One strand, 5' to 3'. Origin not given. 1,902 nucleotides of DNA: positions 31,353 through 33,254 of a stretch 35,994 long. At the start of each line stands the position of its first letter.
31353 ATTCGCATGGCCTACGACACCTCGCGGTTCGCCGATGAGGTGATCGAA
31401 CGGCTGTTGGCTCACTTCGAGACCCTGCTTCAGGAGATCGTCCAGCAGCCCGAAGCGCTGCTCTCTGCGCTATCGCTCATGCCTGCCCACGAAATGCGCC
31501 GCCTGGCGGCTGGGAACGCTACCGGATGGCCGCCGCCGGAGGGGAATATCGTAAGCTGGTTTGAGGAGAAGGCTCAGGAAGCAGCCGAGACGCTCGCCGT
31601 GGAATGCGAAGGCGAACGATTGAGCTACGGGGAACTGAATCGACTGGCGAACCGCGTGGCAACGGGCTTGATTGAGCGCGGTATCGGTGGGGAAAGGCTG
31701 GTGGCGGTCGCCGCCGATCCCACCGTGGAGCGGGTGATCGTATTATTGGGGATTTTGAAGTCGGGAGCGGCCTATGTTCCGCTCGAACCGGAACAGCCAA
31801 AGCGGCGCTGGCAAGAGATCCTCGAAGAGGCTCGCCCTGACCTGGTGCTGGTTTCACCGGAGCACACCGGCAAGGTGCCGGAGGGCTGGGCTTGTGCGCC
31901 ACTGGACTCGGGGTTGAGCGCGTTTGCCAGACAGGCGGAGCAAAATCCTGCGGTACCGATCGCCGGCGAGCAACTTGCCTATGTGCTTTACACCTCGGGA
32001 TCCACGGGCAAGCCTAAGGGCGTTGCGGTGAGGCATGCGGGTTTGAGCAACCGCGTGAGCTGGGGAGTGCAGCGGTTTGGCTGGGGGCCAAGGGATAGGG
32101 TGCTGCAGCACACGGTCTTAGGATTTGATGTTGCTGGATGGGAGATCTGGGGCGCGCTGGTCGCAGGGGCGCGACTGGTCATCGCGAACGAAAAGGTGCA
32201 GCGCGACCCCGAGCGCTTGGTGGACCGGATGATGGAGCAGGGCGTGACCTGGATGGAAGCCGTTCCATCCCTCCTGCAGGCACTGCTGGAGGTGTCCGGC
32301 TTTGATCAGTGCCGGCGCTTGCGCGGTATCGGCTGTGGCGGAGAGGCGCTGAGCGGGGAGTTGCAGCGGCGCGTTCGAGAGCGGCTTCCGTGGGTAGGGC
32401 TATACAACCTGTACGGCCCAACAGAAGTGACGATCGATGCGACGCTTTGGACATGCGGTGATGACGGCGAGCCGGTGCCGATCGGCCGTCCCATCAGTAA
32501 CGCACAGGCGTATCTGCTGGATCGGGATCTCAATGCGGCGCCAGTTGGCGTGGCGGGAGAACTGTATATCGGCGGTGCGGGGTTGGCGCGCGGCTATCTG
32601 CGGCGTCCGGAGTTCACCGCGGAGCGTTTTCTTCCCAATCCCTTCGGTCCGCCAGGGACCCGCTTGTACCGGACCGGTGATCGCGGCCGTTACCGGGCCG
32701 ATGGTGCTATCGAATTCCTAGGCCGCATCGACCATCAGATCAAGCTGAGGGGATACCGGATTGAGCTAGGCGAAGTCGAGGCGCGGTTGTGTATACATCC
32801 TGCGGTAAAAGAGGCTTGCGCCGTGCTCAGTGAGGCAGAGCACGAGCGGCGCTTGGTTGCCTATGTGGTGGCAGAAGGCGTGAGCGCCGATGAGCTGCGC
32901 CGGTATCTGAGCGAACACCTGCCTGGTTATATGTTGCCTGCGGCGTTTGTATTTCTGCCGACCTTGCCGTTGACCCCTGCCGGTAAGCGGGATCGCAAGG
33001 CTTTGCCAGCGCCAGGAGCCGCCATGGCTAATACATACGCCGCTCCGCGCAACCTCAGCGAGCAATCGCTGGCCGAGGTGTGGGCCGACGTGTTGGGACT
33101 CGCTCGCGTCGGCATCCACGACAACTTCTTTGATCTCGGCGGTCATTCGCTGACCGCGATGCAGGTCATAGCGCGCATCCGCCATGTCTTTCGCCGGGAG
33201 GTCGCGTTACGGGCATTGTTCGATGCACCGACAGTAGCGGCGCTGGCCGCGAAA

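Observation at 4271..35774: FAAL-primed seven-module lipopeptide assembly line built from a pyoverdine/corrugatin-type toolkit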

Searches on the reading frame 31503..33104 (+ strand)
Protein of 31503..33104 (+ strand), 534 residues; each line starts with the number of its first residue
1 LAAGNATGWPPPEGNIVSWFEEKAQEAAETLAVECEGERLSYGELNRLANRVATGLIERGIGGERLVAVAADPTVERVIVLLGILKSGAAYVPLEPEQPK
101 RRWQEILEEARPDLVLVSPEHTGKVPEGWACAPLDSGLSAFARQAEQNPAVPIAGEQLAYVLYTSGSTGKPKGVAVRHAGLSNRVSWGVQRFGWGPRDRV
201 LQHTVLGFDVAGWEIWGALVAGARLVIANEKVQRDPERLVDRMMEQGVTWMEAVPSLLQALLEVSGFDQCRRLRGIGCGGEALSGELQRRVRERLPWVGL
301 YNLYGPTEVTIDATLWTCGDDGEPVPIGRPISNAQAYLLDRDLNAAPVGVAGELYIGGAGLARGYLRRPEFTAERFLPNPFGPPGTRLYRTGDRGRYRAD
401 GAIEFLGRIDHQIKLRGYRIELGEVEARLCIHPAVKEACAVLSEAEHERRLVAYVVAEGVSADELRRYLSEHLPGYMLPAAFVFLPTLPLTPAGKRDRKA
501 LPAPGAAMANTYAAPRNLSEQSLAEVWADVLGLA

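Call 91: search_protein_representatives(protein=window:31503-33104:+)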
Query: 534 residues. Proteins with E-value up to 0.001 (for the whole library): 243249; up to 1e-10: 172087; up to 1e-30: 108744. The best 150 are listed.
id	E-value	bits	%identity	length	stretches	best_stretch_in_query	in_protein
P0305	0.0e+00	2312.9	45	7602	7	16-534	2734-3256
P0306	0.0e+00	2310.6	37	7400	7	14-532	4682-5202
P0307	0.0e+00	2306.4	42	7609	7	9-534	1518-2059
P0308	0.0e+00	2273.4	43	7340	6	18-532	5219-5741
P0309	0.0e+00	2254.4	42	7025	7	11-532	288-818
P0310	0.0e+00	2250.6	43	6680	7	2-533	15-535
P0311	0.0e+00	2210.9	42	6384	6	19-534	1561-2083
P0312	0.0e+00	2189.9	40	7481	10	5-532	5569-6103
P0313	0.0e+00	2174.1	43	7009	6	29-531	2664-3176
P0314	0.0e+00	2166.1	40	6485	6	18-532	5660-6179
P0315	0.0e+00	2152.5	40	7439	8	13-533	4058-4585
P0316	0.0e+00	2135.3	43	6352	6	8-533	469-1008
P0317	0.0e+00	2128.0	42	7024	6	15-533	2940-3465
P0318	0.0e+00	2122.3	40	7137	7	5-533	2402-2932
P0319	0.0e+00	2113.8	41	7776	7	13-533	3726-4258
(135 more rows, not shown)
